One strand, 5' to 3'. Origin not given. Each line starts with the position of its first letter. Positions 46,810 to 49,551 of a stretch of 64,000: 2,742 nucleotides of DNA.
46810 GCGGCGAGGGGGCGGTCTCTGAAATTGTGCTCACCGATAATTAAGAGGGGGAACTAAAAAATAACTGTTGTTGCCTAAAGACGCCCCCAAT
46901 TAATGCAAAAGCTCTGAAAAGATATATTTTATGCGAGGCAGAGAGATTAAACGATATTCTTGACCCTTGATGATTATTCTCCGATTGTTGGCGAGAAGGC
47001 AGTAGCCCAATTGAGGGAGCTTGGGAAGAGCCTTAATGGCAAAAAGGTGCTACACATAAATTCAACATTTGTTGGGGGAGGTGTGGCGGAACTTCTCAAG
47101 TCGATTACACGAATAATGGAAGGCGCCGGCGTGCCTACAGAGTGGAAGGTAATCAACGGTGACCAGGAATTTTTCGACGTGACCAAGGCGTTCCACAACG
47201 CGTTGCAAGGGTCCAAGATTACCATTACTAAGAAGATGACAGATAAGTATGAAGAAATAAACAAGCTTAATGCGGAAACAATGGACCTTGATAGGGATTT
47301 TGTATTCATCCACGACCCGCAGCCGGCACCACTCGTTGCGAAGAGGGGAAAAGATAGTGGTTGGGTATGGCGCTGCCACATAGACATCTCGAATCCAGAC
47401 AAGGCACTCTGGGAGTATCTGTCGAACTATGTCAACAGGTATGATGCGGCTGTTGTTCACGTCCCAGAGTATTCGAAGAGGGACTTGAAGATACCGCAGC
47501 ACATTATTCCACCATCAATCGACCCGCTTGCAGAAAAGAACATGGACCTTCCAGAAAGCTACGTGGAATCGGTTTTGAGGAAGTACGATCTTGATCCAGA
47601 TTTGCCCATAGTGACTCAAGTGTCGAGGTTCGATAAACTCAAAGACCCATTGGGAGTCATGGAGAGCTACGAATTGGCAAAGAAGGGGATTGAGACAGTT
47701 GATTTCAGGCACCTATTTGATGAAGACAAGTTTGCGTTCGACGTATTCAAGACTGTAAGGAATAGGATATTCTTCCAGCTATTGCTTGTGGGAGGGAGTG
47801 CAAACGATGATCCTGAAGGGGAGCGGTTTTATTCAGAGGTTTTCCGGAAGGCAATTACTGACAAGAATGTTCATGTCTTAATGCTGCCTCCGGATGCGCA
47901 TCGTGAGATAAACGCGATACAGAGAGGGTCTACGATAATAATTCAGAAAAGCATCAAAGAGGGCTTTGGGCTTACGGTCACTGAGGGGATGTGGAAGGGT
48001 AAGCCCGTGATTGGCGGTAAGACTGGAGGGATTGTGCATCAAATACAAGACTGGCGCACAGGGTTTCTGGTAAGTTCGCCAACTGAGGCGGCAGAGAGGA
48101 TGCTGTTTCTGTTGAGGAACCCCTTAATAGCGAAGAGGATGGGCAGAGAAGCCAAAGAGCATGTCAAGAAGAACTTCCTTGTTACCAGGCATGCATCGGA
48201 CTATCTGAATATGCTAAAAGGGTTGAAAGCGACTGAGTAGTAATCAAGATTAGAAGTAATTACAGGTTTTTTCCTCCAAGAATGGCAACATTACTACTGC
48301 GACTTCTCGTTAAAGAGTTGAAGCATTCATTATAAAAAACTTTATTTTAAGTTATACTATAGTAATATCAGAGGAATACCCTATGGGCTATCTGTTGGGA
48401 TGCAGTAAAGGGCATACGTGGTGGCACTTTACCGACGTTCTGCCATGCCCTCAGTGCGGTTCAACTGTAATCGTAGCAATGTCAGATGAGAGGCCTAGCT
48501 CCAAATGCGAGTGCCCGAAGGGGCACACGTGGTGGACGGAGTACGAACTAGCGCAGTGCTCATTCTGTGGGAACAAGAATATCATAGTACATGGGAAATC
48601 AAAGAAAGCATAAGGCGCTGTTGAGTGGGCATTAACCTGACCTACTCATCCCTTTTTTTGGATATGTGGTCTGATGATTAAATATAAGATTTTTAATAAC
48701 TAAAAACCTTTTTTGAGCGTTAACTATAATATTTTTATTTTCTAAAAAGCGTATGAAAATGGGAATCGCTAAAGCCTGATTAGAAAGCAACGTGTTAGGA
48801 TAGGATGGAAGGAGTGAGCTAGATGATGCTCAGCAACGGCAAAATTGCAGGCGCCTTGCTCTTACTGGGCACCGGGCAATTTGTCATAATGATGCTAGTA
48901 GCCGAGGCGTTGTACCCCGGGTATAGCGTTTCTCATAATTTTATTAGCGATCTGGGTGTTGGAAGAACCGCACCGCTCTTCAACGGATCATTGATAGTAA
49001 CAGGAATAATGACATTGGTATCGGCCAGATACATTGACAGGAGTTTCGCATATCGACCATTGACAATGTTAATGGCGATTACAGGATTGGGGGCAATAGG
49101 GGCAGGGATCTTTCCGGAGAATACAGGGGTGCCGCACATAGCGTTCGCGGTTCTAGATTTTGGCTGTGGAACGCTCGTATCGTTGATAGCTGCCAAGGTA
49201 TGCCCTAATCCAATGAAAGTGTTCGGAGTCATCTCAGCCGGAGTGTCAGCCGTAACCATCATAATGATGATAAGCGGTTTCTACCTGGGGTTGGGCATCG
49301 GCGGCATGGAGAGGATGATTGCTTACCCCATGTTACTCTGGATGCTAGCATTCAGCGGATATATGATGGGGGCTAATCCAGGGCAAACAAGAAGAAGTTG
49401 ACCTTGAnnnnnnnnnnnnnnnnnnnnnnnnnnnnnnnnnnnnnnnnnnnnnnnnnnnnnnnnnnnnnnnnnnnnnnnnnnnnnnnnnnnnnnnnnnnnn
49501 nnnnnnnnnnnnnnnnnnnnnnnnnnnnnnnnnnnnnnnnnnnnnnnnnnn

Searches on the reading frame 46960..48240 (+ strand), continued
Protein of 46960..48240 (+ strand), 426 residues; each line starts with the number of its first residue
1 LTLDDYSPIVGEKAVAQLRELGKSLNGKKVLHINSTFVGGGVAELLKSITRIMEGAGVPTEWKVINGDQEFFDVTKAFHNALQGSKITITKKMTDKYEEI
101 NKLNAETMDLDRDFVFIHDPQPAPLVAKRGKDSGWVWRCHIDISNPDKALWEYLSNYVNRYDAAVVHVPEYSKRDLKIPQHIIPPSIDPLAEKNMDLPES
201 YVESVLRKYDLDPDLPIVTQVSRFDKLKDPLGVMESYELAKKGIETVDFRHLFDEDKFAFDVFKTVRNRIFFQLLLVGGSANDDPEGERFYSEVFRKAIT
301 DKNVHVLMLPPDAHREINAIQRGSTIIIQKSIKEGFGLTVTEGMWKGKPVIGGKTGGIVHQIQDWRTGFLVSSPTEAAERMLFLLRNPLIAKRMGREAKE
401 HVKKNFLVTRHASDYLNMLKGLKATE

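Call 32: find_encoding_contigs(protein=P0125, flank=8000, max_places=2)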
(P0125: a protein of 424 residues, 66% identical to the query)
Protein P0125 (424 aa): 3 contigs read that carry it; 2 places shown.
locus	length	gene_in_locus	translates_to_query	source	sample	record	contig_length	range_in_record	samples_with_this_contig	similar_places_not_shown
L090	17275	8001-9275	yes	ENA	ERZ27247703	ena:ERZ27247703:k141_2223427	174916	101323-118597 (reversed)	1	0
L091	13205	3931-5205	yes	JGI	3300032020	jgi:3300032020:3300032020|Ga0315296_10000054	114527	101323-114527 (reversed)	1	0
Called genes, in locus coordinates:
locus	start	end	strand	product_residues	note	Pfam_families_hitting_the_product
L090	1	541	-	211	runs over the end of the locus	PF00596:Aldolase_II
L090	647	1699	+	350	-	PF22025:ThiI_fer, PF02926:THUMP, PF02568:ThiI (faint)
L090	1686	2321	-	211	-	PF02568:ThiI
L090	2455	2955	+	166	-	PF00582:Usp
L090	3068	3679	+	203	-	-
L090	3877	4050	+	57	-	-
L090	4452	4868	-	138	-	PF01402:RHH_1 (weak), PF08753:NikR_C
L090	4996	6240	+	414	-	PF00330:Aconitase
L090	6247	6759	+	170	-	PF00694:Aconitase_C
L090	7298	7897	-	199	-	-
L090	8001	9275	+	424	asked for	PF21269:TreT_GT1, PF00534:Glycos_transf_1, PF13692:Glyco_trans_1_4, PF13524:Glyco_trans_1_2 (weak)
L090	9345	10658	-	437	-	PF03600:CitMHS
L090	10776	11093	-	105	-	-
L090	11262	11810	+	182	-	PF01047:MarR, PF13404:HTH_AsnC-type, PF13412:HTH_24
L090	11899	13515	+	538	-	-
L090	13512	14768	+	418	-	PF08323:Glyco_transf_5 (weak), PF13439:Glyco_transf_4, PF00982:Glyco_transf_20, PF13579:Glyco_trans_4_4 (weak), PF21269:TreT_GT1 (weak), PF20706:GT4-conflict, PF00534:Glycos_transf_1, PF13692:Glyco_trans_1_4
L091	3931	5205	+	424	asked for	PF21269:TreT_GT1, PF00534:Glycos_transf_1, PF13692:Glyco_trans_1_4, PF13524:Glyco_trans_1_2 (weak)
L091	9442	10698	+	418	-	PF08323:Glyco_transf_5 (weak), PF13439:Glyco_transf_4, PF00982:Glyco_transf_20, PF13579:Glyco_trans_4_4 (weak), PF21269:TreT_GT1 (weak), PF20706:GT4-conflict, PF00534:Glycos_transf_1, PF13692:Glyco_trans_1_4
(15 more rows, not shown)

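Call 33: find_encoding_contigs(protein=P0127, flank=8000, max_places=3)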
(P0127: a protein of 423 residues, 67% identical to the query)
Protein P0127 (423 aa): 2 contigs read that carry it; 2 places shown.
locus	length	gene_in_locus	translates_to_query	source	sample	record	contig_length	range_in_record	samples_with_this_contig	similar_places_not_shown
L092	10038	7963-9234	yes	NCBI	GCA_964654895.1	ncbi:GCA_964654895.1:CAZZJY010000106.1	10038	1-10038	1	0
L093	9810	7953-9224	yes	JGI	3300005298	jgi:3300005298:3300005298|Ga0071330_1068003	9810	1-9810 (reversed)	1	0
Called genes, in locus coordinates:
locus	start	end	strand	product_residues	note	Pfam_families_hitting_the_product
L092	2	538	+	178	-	?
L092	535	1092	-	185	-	PF02778:tRNA_int_endo_N, PF01974:tRNA_int_endo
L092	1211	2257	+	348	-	PF03706:LPG_synthase_TM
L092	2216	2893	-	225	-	PF01865:PhoU_div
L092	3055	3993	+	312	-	PF00890:FAD_binding_2 (weak), PF01134:GIDA (weak), PF01266:DAO (faint), PF01494:FAD_binding_3 (faint), PF03486:HI0933_like (faint), PF07992:Pyr_redox_2, PF12831:FAD_oxidored, PF13738:Pyr_redox_3, +1 more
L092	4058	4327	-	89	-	-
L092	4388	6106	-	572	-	PF00587:tRNA-synt_2b (weak), PF03129:HGTP_anticodon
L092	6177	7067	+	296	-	PF00491:Arginase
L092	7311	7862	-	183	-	-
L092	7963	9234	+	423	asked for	PF21269:TreT_GT1, PF00534:Glycos_transf_1, PF13692:Glyco_trans_1_4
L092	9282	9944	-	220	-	PF16473:Rv2179c-like (faint), PF00929:RNase_T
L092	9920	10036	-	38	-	?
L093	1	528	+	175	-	?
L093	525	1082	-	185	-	PF02778:tRNA_int_endo_N, PF01974:tRNA_int_endo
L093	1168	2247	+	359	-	PF03706:LPG_synthase_TM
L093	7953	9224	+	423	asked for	PF21269:TreT_GT1, PF00534:Glycos_transf_1, PF13692:Glyco_trans_1_4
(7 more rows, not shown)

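Call 45: search_protein_families(library=ncbifam, proteins=[window:46960-48240:+], max_evalue=0.01)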
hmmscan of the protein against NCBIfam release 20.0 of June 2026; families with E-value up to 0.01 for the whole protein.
window:46960-48240:+ (426 aa): 17 families
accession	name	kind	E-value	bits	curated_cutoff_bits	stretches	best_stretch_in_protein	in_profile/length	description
NF041139.1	TreT_Thcocales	equivalog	1.1e-129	432.8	775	2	3-248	14-262/412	trehalose synthase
TIGR03999.1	thiol_BshA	equivalog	2.2e-15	56.5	273.7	1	261-419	219-370/375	N-acetyl-alpha-D-glucosaminyl L-malate synthase BshA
TIGR03449.1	mycothiol_MshA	equivalog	3.6e-12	45.9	462.5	1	274-404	256-386/406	D-inositol-3-phosphate glycosyltransferase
TIGR03088.1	stp2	hypoth_equivalog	6.4e-12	45.2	409.05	1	305-419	254-370/374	TIGR03088 family PEP-CTERM/XrtA system glycosyltransferase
NF038229.1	Glyco4_Geo_Pelo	equivalog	3.9e-11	42.5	400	1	291-421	206-335/338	GPMC system family 4 glycosyltransferase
NF041876.1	EPS_EpsE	equivalog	4.6e-11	42.6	400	1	283-412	253-386/389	exopolysaccharide biosynthesis GT4 family glycosyltransferase EpsE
TIGR02149.1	glgA_Coryne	subfamily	6e-10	38.8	302.4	1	273-413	234-381/391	glycogen synthase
NF038295.1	EPS_HpsP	equivalog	2.7e-08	33.2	550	1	268-416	235-381/388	hormogonium polysaccharide biosynthesis glycosyltransferase HpsP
TIGR04047.1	MSMEG_0565_glyc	hypoth_equivalog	1.8e-06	27.3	259.85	1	272-388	225-342/373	MSMEG_0565 family glycosyltransferase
NF053787.1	GlcN_PG_synth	equivalog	9.4e-06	24.7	480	1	315-409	253-346/361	N-acetylglucosaminyl phosphatidylglycerol synthase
TIGR02470.1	sucr_synth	equivalog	1.4e-05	23.5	810.4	1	325-382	645-704/784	sucrose synthase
TIGR02472.1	sucr_P_syn_N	equivalog_domain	2.2e-05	23.5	576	1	319-419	338-438/439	sucrose-phosphate synthase, putative, glycosyltransferase domain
NF041010.1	glycosy_Agl16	equivalog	2.3e-05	23.4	575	1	324-403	254-333/352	glycosylation protein Agl16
NF012028.0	PRK15484.1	subfamily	2.5e-05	23.6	618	1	271-377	224-331/380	lipopolysaccharide N-acetylglucosaminyltransferase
NF047880.1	glyco_SdgA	exception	0.00042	19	800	1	312-387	378-456/488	serine-aspartate repeat adhesin O-glycosyltransferase SdgA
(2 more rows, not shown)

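Call 46: search_protein_families(library=padloc, proteins=[window:46960-48240:+], max_evalue=0.01)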
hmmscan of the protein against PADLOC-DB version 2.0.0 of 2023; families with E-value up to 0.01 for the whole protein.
window:46960-48240:+ (426 aa): 0 families

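Call 47: search_protein_families(library=phrogs, proteins=[window:46960-48240:+], max_evalue=0.01)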
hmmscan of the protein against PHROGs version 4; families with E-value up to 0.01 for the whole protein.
window:46960-48240:+ (426 aa): 1 family
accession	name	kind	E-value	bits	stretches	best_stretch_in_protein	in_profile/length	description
phrog_2170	-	moron, auxiliary metabolic gene and host takeover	0.00068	19.8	1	314-373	245-304/374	glycosyltransferase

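Call 61: search_solved_structures(query=window:46960-48240:+, max_evalue=1e-10, show_alignments=1)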
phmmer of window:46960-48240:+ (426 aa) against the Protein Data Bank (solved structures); distinct sequences matched with E-value up to 1e-10: 3.
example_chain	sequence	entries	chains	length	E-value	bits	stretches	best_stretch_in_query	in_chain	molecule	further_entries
6zj4_AAA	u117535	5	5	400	3.5e-122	411.3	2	4-244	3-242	Trehalose phosphorylase/synthase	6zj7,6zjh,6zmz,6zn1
2x6q_A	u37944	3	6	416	1.4e-116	392.8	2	3-244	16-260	TREHALOSE-SYNTHASE TRET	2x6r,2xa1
2xa2_A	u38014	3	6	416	8.9e-116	390.2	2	3-244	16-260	TREHALOSE-SYNTHASE TRET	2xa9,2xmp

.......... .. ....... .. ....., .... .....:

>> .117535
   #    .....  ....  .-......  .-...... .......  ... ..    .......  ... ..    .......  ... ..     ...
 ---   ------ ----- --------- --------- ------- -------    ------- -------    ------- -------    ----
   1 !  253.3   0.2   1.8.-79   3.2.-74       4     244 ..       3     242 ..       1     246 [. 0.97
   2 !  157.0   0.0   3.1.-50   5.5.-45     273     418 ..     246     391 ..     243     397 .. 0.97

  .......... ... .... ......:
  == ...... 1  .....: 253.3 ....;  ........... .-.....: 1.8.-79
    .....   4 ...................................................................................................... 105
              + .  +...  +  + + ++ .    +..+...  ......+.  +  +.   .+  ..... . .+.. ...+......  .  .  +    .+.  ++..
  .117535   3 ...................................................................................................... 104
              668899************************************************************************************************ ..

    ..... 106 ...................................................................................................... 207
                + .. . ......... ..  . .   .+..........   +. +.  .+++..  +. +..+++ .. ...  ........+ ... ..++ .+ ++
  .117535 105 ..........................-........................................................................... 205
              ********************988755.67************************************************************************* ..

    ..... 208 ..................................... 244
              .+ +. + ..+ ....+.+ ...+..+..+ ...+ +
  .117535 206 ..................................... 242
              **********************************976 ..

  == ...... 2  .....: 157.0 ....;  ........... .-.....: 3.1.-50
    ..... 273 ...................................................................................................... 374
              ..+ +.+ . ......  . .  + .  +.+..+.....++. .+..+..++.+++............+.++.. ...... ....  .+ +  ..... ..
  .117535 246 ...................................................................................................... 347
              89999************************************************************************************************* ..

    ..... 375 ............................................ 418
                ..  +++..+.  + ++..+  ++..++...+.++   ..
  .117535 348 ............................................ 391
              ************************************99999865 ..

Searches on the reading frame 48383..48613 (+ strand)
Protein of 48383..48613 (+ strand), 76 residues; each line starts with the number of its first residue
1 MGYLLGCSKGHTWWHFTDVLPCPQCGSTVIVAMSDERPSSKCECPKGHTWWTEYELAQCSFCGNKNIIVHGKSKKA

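Call 6: search_protein_families(library=pfam, proteins=[window:48383-48613:+], max_evalue=0.01)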
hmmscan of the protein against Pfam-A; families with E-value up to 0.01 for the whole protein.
window:48383-48613:+ (76 aa): 2 families
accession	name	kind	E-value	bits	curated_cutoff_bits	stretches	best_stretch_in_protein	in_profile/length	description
PF14354.12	Lar_restr_allev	-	2.6e-05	24.8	28.6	0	18-44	2-31/58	Restriction alleviation protein Lar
PF23454.1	Zn_ribbon_Brz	-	0.006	17.6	27.9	0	39-54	42-57/58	Transcriptional regulator Brz zinc beta ribbon domain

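Call 45: search_protein_families(library=ncbifam, proteins=[window:48383-48613:+], max_evalue=0.01)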
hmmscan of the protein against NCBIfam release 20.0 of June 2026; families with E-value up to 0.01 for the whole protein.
window:48383-48613:+ (76 aa): 2 families
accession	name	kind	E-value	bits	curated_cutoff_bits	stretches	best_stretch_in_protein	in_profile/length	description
TIGR03655.1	anti_R_Lar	subfamily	0.00021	21.5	39.6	0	19-44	1-31/55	Lar family restriction alleviation protein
NF005841.0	PRK07758.1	equivalog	0.0063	16.8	115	0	5-26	8-29/95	hypothetical protein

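Call 46: search_protein_families(library=padloc, proteins=[window:48383-48613:+], max_evalue=0.01)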
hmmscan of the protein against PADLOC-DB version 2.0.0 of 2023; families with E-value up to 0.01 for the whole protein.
window:48383-48613:+ (76 aa): 0 families

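Call 47: search_protein_families(library=phrogs, proteins=[window:48383-48613:+], max_evalue=0.01)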
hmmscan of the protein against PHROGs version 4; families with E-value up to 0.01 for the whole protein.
window:48383-48613:+ (76 aa): 5 families
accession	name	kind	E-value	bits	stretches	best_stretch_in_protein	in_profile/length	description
phrog_2834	-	unknown function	0.0023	18.8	0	18-38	48-68/78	-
phrog_5624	-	unknown function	0.0043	17.8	0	22-36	9-23/29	-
phrog_599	-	moron, auxiliary metabolic gene and host takeover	0.0046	18.1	0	17-45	72-103/262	Lar-like restriction alleviation protein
phrog_4446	-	unknown function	0.0079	16.9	0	9-37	163-191/204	-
phrog_5835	-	unknown function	0.0098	17.4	0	41-70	17-47/97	-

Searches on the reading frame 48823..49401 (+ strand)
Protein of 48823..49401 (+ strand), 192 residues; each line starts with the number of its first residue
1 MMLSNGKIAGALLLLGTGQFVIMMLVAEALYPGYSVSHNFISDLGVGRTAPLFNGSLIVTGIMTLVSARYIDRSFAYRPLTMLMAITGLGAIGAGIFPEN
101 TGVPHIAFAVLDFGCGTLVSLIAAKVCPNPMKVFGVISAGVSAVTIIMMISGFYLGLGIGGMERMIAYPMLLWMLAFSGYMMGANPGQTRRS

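Call 6: search_protein_families(library=pfam, proteins=[window:48823-49401:+], max_evalue=0.01)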
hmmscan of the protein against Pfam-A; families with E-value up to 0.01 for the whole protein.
window:48823-49401:+ (192 aa): 1 family
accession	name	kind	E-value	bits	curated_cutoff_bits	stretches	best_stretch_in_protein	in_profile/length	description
PF06197.19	DUF998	-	7.7e-23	81.5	30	1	15-178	2-182/184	Protein of unknown function (DUF998)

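Call 45: search_protein_families(library=ncbifam, proteins=[window:48823-49401:+], max_evalue=0.01)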
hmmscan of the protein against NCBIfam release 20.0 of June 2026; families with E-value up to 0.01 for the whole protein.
window:48823-49401:+ (192 aa): 0 families

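Call 46: search_protein_families(library=padloc, proteins=[window:48823-49401:+], max_evalue=0.01)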
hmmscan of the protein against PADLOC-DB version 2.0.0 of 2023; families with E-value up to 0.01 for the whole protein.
window:48823-49401:+ (192 aa): 0 families

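Call 47: search_protein_families(library=phrogs, proteins=[window:48823-49401:+], max_evalue=0.01)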
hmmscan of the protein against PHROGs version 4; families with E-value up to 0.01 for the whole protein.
window:48823-49401:+ (192 aa): 0 families
